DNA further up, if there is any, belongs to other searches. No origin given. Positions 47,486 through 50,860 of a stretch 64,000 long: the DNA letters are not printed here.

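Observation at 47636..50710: Ethylene-binding-domain hybrid kinase with a duplicated HK-REC output, embedded in a three-kinase/CheY/CheC cluster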

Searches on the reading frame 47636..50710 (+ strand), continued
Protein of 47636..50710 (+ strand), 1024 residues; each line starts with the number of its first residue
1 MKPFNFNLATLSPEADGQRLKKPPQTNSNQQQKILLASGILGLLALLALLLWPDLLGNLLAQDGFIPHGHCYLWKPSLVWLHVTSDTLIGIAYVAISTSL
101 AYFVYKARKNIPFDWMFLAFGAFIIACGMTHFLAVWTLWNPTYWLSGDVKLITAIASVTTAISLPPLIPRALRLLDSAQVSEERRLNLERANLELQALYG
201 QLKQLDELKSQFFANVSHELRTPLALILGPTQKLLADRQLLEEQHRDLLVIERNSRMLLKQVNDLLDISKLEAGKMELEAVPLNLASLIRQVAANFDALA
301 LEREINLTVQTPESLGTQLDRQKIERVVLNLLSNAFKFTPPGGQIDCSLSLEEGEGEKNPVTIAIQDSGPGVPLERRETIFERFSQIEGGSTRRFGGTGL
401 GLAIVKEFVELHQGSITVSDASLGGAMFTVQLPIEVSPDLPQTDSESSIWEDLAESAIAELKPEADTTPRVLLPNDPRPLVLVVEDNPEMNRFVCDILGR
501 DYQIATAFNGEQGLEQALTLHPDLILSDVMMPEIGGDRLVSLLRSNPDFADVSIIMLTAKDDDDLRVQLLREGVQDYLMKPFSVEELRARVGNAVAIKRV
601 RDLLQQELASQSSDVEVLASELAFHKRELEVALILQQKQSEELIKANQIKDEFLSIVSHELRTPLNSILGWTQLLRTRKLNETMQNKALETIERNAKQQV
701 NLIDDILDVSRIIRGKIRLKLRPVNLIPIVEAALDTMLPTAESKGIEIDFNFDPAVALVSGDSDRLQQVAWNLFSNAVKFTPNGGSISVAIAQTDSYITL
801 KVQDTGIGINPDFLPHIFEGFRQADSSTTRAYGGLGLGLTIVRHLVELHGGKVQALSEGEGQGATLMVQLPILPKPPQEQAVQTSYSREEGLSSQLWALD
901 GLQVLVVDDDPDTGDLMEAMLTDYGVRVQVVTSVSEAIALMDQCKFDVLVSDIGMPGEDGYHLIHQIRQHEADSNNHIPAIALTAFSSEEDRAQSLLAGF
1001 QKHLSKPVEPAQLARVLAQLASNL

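Call 10: search_protein_families(library=pfam, proteins=[P0013, P0024, P0065, P0017, P0047, P0057, P0059, P0073], max_evalue=0.0001)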
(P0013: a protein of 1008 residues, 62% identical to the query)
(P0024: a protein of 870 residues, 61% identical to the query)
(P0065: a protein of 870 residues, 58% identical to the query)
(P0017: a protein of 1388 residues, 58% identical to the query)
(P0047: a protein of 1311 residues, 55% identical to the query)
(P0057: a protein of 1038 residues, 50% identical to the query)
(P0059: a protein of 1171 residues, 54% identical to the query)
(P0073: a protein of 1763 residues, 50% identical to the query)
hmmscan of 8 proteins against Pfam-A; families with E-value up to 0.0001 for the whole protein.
P0013 (1008 aa): 5 families
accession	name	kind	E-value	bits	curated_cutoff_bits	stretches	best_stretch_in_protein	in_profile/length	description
PF02518.31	HATPase_c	-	5.8e-60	201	26.4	2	745-857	1-110/111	Histidine kinase-, DNA gyrase B-, and HSP90-like ATPase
PF00072.30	Response_reg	-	2.3e-45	153.8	30.2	2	458-568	1-110/111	Response regulator receiver domain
PF25487.1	ETR1_N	-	1.2e-34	118.9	27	1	53-149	2-97/97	Ethylene receptor 1-like, N-terminal domain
PF00512.31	HisKA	-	2.9e-34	117.4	26.9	2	627-689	2-63/66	His Kinase A (phospho-acceptor) domain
PF13581.12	HATPase_c_2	-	6.1e-05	23.5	27.4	0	757-823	39-104/127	Histidine kinase-like ATPase domain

P0024 (870 aa): 5 families
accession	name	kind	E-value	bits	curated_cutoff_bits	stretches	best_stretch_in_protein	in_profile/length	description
PF02518.31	HATPase_c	-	6.3e-60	200.9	26.4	2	749-860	2-110/111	Histidine kinase-, DNA gyrase B-, and HSP90-like ATPase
PF25487.1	ETR1_N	-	2.9e-37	127.3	27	1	52-148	2-97/97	Ethylene receptor 1-like, N-terminal domain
PF00512.31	HisKA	-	4.4e-36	123.2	26.9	2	183-248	2-66/66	His Kinase A (phospho-acceptor) domain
PF00072.30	Response_reg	-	6.8e-25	87.8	30.2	1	468-578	1-110/111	Response regulator receiver domain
PF13581.12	HATPase_c_2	-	4.8e-07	30.3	27.4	0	736-834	16-110/127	Histidine kinase-like ATPase domain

P0065 (870 aa): 5 families
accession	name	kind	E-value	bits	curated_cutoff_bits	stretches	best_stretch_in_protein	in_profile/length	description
PF02518.31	HATPase_c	-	6.7e-58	194.4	26.4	2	748-860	1-110/111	Histidine kinase-, DNA gyrase B-, and HSP90-like ATPase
PF25487.1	ETR1_N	-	9.1e-37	125.7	27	1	51-146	2-96/97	Ethylene receptor 1-like, N-terminal domain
PF00512.31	HisKA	-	7.1e-33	112.9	26.9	2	182-245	2-64/66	His Kinase A (phospho-acceptor) domain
PF00072.30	Response_reg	-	1.4e-25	90.1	30.2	1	469-579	1-110/111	Response regulator receiver domain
PF13581.12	HATPase_c_2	-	6.1e-07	29.9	27.4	0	741-835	20-111/127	Histidine kinase-like ATPase domain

P0017 (1388 aa): 10 families
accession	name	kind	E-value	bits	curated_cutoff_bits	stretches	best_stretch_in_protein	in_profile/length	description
PF02518.31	HATPase_c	-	2.9e-64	214.9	26.4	2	1111-1222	1-109/111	Histidine kinase-, DNA gyrase B-, and HSP90-like ATPase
PF00072.30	Response_reg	-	5.7e-50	168.6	30.2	2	483-593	1-110/111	Response regulator receiver domain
PF00512.31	HisKA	-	6.8e-37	125.8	26.9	2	182-247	2-66/66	His Kinase A (phospho-acceptor) domain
PF25487.1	ETR1_N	-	1.8e-36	124.7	27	1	51-147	2-97/97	Ethylene receptor 1-like, N-terminal domain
PF13185.12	GAF_2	-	1.4e-13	51.7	28.6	1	836-985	2-136/136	GAF domain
PF01590.32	GAF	-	2.8e-11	44.5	22.4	1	837-984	1-133/133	GAF domain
PF00989.32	PAS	-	6.6e-08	33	22.6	1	675-792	1-113/113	PAS fold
PF13581.12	HATPase_c_2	-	1.1e-06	29.1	27.4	0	1088-1197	4-110/127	Histidine kinase-like ATPase domain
PF13492.12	GAF_3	-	9e-06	26.6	27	1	932-986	76-129/129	GAF domain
PF08448.16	PAS_4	-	1.6e-05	25.5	23.1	0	681-797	1-110/110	PAS fold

P0047 (1311 aa): 11 families
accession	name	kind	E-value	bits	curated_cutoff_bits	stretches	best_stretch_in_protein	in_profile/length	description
PF02518.31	HATPase_c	-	1.8e-61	205.9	26.4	2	1040-1151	1-109/111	Histidine kinase-, DNA gyrase B-, and HSP90-like ATPase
PF00072.30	Response_reg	-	4.8e-42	143.1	30.2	2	446-556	1-110/111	Response regulator receiver domain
PF00512.31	HisKA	-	2.7e-34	117.5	26.9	2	928-991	1-63/66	His Kinase A (phospho-acceptor) domain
PF25487.1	ETR1_N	-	5.8e-34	116.7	27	1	27-120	2-96/97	Ethylene receptor 1-like, N-terminal domain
PF13426.13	PAS_9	-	3.5e-17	63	27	2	618-718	3-103/103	PAS domain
PF00989.32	PAS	-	1.7e-14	54.2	22.6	1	756-873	1-113/113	PAS fold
PF08448.16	PAS_4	-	6.3e-13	49.4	23.1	1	762-878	1-110/110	PAS fold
PF13188.13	PAS_8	-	5.6e-12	45.5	21.8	1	606-663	1-54/65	PAS domain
PF08447.18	PAS_3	-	2.8e-09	37.5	25.6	0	629-702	2-75/89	PAS fold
PF12860.13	PAS_7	-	5.7e-08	33.3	27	1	762-880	1-114/115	PAS fold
PF13581.12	HATPase_c_2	-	6.1e-06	26.7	27.4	0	1053-1127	40-111/127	Histidine kinase-like ATPase domain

P0057 (1038 aa): 6 families
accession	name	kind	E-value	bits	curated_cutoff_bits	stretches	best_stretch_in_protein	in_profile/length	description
PF02518.31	HATPase_c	-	6.9e-64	213.7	26.4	2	772-883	1-109/111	Histidine kinase-, DNA gyrase B-, and HSP90-like ATPase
PF00072.30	Response_reg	-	1.8e-45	154.1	30.2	2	499-609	1-110/111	Response regulator receiver domain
PF25487.1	ETR1_N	-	3.6e-36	123.7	27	1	56-152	2-97/97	Ethylene receptor 1-like, N-terminal domain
PF00512.31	HisKA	-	6.4e-35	119.5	26.9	2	187-252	2-66/66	His Kinase A (phospho-acceptor) domain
PF13581.12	HATPase_c_2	-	1.1e-07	32.4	27.4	0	785-850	40-104/127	Histidine kinase-like ATPase domain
PF10090.15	HPTransfase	-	2.4e-05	24.5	22.9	0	779-822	34-77/123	Histidine phosphotransferase C-terminal domain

P0059 (1171 aa): 5 families
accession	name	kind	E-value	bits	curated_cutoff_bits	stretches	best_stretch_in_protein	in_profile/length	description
PF02518.31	HATPase_c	-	3.5e-56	188.8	26.4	2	876-1008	1-109/111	Histidine kinase-, DNA gyrase B-, and HSP90-like ATPase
PF00072.30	Response_reg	-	1.6e-48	163.9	30.2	2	464-574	1-110/111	Response regulator receiver domain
PF25487.1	ETR1_N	-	2.1e-34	118.1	27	1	51-148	1-97/97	Ethylene receptor 1-like, N-terminal domain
PF00512.31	HisKA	-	2.9e-30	104.6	26.9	2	760-825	1-65/66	His Kinase A (phospho-acceptor) domain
PF13581.12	HATPase_c_2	-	1.4e-05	25.6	27.4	0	314-387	52-109/127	Histidine kinase-like ATPase domain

P0073 (1763 aa): 12 families
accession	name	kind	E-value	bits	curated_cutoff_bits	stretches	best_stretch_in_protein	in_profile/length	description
PF02518.31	HATPase_c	-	9.4e-51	171.4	26.4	2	1418-1555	1-109/111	Histidine kinase-, DNA gyrase B-, and HSP90-like ATPase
PF00072.30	Response_reg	-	1.4e-47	160.9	30.2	2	543-653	1-110/111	Response regulator receiver domain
PF25487.1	ETR1_N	-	1.9e-35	121.4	27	1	52-148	2-97/97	Ethylene receptor 1-like, N-terminal domain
PF00512.31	HisKA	-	1.2e-32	112.2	26.9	2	1306-1369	1-63/66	His Kinase A (phospho-acceptor) domain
PF08447.18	PAS_3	-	5.4e-30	103.9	25.6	2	1028-1112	3-88/89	PAS fold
PF08448.16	PAS_4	-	1.4e-24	86.9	23.1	2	1011-1121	2-110/110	PAS fold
PF13426.13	PAS_9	-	1.1e-16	61.4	27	1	746-849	2-103/103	PAS domain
PF00989.32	PAS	-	4e-15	56.2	22.6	1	746-847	12-113/113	PAS fold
PF01590.32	GAF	-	3.4e-14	53.9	22.4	1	1141-1291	1-133/133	GAF domain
PF13185.12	GAF_2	-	1.7e-10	41.7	28.6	1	1140-1292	2-136/136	GAF domain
PF13188.13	PAS_8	-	4.4e-08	33.2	21.8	0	1004-1061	1-56/65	PAS domain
PF13492.12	GAF_3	-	1e-05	26.4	27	1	1160-1293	21-129/129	GAF domain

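Call 30: find_related_loci(query=window:47636-50710:+, collection=genome_contigs, flank=10000)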
Query window:47636-50710:+ (1024 aa) in genome_contigs; peptide patterns used: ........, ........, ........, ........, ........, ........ (x = any residue, [..] = any of these).
600 stretches matched a pattern (row limit reached: there are more); 564 encode a relative of the query (tblastn E <= 1e-3); the best 80 are kept; 80 distinct loci.
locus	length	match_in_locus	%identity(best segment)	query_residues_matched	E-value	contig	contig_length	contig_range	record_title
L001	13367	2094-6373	89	1-1024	0e+0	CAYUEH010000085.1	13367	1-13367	MAG TPA_asm: uncultured Laspinema sp. isolate binchicken_co405_170 genome assembly, contig: NODE_6920_length_13367_cov_1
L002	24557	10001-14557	88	1-1024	0e+0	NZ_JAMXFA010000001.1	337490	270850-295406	Laspinema olomoucense D3b NODE_1_length_337490_cov_99.818321, whole genome shotgun sequence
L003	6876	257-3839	89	1-1024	0e+0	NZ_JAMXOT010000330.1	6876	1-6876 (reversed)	Oscillatoria sp. HE19RPO 538, whole genome shotgun sequence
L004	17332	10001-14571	86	1-1024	0e+0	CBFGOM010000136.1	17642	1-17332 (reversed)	MAG TPA_asm: uncultured Oscillatoriaceae bacterium isolate SRR29873479_metabat2_16 genome assembly, contig: ERZ27315265.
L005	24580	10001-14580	88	1-1024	0e+0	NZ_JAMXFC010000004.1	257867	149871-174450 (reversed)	Laspinema sp. D2d NODE_8_length_257867_cov_56.006013, whole genome shotgun sequence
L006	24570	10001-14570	89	1-1024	0e+0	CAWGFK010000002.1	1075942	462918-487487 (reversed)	MAG: uncultured cyanobacterium isolate MFD01721.bin.1.50 genome assembly, contig: contig_13528, whole genome shotgun seq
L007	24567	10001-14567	89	1-1024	0e+0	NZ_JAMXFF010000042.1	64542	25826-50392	Laspinema palackyanum D2a NODE_47_length_64542_cov_64.068890, whole genome shotgun sequence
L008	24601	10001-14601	82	1-1024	0e+0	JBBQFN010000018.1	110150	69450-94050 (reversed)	MAG: Cyanophyceae cyanobacterium isolate Co_metawrap_1029 Cmw_1029_k141_21486733_length_110150_cov_44.9984, whole genome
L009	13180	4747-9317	88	1-1024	0e+0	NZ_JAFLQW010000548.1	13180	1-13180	Phormidium pseudopriestleyi FRX01 c_000000001577, whole genome shotgun sequence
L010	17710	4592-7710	59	52-1024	0e+0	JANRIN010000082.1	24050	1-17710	MAG: Leptolyngbyaceae cyanobacterium bins.302 k141_542326, whole genome shotgun sequence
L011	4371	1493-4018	59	52-1016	0e+0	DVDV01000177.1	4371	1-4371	MAG TPA_asm: Leptolyngbyaceae cyanobacterium M33_DOE_097 k141_1075374, whole genome shotgun sequence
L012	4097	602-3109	59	55-1016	0e+0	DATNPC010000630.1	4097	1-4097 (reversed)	MAG TPA_asm: Allocoleopsis sp. isolate SMAG_U16471 k141_838223, whole genome shotgun sequence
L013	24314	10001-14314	58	40-1024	0e+0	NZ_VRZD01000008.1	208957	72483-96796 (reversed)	MAG: Pantanalinema sp. GBBB05 NODE_28_length_208957_cov_7.404319, whole genome shotgun sequence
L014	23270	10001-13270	58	44-1016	0e+0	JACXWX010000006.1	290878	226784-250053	Phormidium tenue FACHB-886 contig6, whole genome shotgun sequence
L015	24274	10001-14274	57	28-1013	0e+0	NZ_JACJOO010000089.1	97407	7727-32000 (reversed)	Leptolyngbya sp. FACHB-8 contig89, whole genome shotgun sequence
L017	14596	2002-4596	57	53-1016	0e+0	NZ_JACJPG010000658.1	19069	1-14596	Leptolyngbya sp. FACHB-36 contig658, whole genome shotgun sequence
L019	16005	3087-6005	44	35-1021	0e+0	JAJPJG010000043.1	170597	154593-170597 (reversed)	MAG: Spartobacteria bacterium isolate Centralia_MAG_443 k107_3216165, whole genome shotgun sequence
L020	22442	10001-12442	47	53-871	0e+0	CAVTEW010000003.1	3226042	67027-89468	MAG: uncultured Acidobacteriota bacterium isolate MFD00822.bin.1.85 genome assembly, contig: contig_52079, whole genome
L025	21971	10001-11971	53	39-1016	0e+0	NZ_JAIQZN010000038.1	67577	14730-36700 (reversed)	Argonema antarcticum A004/B2 NODE_68_length_67577_cov_13.060104, whole genome shotgun sequence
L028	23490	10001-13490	57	43-1016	0e+0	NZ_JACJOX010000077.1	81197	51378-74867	Leptolyngbya sp. FACHB-60 contig77, whole genome shotgun sequence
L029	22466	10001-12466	44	53-1013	0e+0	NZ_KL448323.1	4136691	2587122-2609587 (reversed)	Polaromonas glacialis strain R3-9 Scaffold1, whole genome shotgun sequence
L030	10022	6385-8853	45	55-890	0e+0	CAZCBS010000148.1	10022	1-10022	MAG TPA_asm: uncultured Bacteriovoracaceae bacterium isolate binchicken_co185_82 genome assembly, contig: NODE_11541_len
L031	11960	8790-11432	38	17-1013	3e-180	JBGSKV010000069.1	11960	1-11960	MAG: Oligoflexales bacterium isolate JTS-AC19 k141_2201263, whole genome shotgun sequence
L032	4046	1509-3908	40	67-1016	6e-169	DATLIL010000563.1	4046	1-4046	MAG TPA_asm: Polyangiaceae bacterium isolate SMAG_U13667 k141_2772468, whole genome shotgun sequence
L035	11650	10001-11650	48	177-1016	3e-145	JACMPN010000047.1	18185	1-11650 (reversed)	MAG: Candidatus Sericytochromatia bacterium isolate LF-bin-346 FL-bin-346-contig-k141_207522, whole genome shotgun seque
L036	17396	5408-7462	41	176-1016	8e-144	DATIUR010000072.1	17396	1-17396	MAG TPA_asm: Anaeromyxobacteraceae bacterium isolate SMAG_U15986 k141_142434, whole genome shotgun sequence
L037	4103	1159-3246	42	179-1016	2e-147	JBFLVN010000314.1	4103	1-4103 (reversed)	MAG: Bdellovibrionota bacterium isolate MAG007 MAG007_314, whole genome shotgun sequence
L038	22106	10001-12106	41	174-1016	2e-138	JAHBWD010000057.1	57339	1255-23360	MAG: Labilithrix sp. isolate ACE_MYX8 MYX8_57, whole genome shotgun sequence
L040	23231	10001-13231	37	141-1016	2e-132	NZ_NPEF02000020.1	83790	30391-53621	Leptospira ellisii strain ATI7-C-A5 contig_0020, whole genome shotgun sequence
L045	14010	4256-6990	50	167-1016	4e-116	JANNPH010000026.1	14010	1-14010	MAG: Gloeobacteraceae cyanobacterium SOY_34_metabat_159 SOY_34_k141_5013791, whole genome shotgun sequence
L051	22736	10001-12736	46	180-1016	5e-107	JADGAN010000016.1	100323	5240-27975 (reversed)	MAG: Oligoflexia bacterium isolate nN3bin31 nN3_bin31_NODE_16_length_100323_cov_12.493203, whole genome shotgun sequence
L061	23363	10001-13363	38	179-1016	7e-119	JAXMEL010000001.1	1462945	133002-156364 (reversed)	MAG: Burkholderiaceae bacterium isolate STL-PRO61 C2.227.fa-1, whole genome shotgun sequence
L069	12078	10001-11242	38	184-1024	3e-75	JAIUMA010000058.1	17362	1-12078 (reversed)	MAG: Balneolia bacterium isolate PBR18_bin04A bin04A.contig0057, whole genome shotgun sequence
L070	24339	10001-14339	32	66-1016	4e-75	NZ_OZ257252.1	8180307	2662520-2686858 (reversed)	MAG: Runella sp. isolate 36c231c8-18b0-4227-8474-b548aa5d6567 chromosome 1, complete sequence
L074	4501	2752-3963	39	201-1024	3e-73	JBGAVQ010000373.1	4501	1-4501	MAG: Spirosomataceae bacterium isolate MAG_MBR_H10.89 MBRH10-89_opera_contig_46498, whole genome shotgun sequence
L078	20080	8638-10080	35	184-1024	5e-72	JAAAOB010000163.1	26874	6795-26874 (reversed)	MAG: Bacteroidetes bacterium isolate GSL.Bin13 NODE_991_length_26874_cov_1.01435, whole genome shotgun sequence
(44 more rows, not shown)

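Call 46: find_encoding_contigs(protein=P0013, flank=10000, max_places=3)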
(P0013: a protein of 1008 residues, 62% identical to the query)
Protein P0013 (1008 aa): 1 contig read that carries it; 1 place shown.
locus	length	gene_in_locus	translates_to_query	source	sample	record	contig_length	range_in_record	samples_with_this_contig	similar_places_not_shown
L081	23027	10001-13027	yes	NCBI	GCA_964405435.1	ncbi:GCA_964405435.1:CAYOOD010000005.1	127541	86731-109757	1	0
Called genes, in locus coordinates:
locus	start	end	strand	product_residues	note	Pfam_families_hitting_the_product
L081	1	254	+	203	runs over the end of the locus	PF13489:Methyltransf_23, PF07021:MetW, PF13847:Methyltransf_31 (weak), PF08241:Methyltransf_11, PF08242:Methyltransf_12, PF13649:Methyltransf_25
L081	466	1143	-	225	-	PF08241:Methyltransf_11, PF13649:Methyltransf_25 (weak)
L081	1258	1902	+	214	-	PF08241:Methyltransf_11, PF13649:Methyltransf_25 (weak), PF08242:Methyltransf_12 (weak)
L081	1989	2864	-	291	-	PF00459:Inositol_P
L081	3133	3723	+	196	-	PF14124:DUF4291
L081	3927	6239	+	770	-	PF22085:NorB_cytochrome_c-like, PF00115:COX1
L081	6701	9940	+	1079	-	PF13493:DUF4118, PF00989:PAS, PF08448:PAS_4, PF13426:PAS_9, PF00989:PAS, PF08447:PAS_3, PF13426:PAS_9, PF08448:PAS_4, +10 more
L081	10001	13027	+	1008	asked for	PF25487:ETR1_N, PF00512:HisKA, PF02518:HATPase_c, PF00072:Response_reg, PF00512:HisKA, PF02518:HATPase_c, PF00072:Response_reg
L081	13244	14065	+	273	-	PF04012:PspA_IM30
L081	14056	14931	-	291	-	PF00294:PfkB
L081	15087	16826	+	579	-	PF00449:Urease_alpha, PF01979:Amidohydro_1, PF07969:Amidohydro_3 (faint)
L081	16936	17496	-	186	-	-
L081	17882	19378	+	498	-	PF00171:Aldedh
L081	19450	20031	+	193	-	PF02525:Flavodoxin_2, PF03358:FMN_red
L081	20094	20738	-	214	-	PF03807:F420_oxidored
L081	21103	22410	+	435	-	PF00202:Aminotran_3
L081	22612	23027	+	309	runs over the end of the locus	PF07063:HGLS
